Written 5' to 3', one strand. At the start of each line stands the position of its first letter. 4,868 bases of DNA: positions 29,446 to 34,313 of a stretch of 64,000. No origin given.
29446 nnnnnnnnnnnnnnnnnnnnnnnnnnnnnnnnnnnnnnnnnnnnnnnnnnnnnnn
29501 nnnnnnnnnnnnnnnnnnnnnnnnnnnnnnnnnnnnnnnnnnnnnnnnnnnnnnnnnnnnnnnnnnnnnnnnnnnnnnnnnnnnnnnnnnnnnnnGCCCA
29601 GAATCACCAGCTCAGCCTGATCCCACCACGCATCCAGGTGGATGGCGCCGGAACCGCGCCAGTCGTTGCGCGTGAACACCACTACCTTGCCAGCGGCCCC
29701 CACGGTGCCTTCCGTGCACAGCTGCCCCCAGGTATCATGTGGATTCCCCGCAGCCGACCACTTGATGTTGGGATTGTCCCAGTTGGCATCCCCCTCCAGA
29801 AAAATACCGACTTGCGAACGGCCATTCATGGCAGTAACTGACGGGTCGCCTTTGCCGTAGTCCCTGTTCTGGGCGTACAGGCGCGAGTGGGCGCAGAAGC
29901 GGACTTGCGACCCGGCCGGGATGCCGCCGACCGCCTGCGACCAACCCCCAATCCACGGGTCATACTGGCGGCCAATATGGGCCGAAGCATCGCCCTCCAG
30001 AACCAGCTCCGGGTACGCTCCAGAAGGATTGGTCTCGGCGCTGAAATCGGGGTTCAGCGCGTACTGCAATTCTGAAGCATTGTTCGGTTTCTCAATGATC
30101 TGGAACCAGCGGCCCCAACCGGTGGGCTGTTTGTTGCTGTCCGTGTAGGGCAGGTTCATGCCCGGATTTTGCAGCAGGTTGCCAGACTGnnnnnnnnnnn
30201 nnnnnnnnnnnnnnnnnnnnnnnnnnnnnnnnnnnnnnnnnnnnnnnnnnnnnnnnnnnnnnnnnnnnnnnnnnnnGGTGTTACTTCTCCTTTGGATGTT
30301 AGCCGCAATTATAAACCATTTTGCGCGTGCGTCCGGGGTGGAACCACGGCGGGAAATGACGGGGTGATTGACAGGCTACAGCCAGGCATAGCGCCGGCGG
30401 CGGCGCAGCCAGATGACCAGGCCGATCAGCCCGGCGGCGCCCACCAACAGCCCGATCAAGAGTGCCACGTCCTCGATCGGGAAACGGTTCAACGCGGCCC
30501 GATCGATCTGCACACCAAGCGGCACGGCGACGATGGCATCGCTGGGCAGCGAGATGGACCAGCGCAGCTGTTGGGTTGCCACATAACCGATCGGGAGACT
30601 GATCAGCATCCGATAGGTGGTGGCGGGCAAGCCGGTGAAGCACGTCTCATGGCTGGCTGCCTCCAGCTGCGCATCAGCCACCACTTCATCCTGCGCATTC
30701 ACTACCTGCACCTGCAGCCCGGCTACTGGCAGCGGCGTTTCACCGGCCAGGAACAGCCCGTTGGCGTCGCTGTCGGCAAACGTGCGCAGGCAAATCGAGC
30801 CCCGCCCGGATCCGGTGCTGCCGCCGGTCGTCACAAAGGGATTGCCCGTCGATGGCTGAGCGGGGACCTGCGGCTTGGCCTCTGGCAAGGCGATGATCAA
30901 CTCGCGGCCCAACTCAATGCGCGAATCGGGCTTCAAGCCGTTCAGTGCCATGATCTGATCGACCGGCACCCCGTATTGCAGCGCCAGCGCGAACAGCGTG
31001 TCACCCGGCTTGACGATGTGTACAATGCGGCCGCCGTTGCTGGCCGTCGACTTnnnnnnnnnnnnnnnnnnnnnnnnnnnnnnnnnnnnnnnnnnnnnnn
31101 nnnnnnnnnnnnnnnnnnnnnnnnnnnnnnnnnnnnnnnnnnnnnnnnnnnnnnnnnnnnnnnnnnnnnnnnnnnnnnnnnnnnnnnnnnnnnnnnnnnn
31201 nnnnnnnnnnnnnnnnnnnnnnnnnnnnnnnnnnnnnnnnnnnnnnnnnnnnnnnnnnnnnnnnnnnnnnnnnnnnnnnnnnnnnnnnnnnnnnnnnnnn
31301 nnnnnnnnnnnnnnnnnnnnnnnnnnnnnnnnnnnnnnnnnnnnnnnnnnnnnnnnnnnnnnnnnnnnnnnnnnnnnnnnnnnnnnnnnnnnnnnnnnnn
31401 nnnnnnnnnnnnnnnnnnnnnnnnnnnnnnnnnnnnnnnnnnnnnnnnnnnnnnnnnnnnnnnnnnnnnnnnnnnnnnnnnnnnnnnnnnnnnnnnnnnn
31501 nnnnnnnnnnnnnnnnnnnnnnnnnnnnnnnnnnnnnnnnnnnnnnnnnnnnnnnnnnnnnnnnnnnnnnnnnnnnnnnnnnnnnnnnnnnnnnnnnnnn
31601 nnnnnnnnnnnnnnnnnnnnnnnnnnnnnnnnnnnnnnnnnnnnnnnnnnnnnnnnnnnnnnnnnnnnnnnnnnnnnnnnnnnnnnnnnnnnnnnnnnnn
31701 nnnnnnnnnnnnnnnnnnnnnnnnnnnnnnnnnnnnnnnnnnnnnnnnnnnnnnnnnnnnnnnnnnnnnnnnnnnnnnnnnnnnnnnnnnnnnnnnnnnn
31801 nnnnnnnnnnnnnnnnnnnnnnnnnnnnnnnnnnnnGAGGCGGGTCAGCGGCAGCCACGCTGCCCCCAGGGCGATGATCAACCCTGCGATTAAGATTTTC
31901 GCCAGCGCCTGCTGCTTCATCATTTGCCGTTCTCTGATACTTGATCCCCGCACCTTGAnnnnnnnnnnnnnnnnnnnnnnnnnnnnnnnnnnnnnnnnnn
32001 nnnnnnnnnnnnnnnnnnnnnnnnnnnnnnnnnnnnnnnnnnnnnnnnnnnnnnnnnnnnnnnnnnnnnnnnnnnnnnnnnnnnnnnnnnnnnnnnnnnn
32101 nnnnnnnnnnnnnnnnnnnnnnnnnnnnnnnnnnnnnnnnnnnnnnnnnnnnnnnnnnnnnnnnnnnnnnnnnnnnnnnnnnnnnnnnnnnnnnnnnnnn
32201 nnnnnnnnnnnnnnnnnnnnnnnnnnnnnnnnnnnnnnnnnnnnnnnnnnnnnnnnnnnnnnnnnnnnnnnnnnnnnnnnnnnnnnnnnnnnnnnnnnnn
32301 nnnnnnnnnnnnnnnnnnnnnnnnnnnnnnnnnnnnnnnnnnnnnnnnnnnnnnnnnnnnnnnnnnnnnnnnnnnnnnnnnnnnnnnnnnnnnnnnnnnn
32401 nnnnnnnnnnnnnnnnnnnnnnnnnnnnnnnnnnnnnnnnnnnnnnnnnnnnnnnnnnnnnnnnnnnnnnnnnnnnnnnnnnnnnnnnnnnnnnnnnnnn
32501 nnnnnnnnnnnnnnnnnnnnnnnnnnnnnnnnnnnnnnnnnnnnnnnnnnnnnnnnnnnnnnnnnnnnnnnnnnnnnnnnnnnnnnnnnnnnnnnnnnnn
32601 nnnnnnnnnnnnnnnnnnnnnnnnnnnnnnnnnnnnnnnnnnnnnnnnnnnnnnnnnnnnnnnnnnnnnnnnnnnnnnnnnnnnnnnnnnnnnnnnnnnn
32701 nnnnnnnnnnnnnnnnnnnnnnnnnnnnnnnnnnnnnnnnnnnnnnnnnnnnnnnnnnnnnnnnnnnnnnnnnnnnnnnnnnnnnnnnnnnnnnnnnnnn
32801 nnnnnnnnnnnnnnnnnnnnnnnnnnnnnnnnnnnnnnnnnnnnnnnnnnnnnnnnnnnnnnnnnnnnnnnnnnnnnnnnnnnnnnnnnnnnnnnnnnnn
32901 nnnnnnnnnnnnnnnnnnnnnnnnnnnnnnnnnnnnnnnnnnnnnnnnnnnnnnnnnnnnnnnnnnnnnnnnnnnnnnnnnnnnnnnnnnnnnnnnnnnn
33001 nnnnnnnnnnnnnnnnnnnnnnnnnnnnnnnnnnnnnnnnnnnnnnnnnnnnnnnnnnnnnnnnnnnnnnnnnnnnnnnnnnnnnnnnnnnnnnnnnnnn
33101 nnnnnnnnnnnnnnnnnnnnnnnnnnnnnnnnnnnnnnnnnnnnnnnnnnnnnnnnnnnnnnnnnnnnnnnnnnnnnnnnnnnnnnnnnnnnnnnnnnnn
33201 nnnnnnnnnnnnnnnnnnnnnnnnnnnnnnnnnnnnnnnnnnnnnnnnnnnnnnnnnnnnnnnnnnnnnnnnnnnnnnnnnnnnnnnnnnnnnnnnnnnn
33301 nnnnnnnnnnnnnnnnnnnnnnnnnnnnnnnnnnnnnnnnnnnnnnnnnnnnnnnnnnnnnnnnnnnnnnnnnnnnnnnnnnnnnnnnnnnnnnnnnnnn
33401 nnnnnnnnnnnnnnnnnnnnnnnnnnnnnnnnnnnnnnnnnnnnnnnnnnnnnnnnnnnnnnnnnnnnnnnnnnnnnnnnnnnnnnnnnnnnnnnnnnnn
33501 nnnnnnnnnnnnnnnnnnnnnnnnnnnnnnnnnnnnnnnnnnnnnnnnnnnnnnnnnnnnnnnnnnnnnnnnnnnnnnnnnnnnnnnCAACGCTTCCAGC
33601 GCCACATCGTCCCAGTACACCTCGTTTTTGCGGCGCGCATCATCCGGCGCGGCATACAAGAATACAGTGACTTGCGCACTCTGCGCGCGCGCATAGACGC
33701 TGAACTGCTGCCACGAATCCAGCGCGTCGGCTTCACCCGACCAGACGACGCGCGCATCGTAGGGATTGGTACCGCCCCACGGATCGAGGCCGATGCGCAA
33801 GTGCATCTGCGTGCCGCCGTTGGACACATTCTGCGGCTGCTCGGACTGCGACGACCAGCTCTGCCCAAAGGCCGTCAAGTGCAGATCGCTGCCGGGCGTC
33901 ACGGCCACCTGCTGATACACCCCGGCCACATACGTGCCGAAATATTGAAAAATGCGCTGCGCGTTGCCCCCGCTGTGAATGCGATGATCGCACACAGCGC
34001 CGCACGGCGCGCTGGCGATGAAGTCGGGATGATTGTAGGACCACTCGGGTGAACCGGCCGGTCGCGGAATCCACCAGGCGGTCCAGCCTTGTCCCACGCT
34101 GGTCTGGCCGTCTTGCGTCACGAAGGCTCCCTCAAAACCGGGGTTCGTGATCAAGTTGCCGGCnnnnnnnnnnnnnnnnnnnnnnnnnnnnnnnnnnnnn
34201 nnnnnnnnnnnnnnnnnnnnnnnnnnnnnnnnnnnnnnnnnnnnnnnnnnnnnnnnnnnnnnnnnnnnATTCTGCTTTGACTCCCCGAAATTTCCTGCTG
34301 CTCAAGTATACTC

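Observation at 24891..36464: Three GT-C membrane glycosyltransferases share a distinctive C-terminal periplasmic domain and flank PT-linker surface proteins: candidate protein O-glycosylation system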

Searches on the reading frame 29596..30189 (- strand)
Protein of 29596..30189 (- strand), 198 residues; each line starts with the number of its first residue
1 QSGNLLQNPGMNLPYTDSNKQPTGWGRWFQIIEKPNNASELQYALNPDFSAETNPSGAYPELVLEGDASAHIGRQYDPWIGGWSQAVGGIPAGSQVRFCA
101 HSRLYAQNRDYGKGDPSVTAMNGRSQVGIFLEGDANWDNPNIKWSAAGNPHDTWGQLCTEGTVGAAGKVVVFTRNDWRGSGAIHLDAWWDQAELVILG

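Call 80: search_protein_families(library=pfam, proteins=[window:29596-30189:-], max_evalue=10)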
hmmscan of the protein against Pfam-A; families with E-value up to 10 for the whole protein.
seq(198 aa): 0 families

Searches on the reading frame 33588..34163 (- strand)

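Call 80: search_protein_families(library=pfam, proteins=[window:33588-34163:-], max_evalue=10)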
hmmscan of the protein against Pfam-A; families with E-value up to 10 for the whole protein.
seq(192 aa): 1 family
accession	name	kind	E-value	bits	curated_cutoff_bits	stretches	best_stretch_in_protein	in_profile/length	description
PF00629.30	MAM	-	0.026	14.8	26.4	1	119-189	86-152/158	MAM domain, meprin/A5/mu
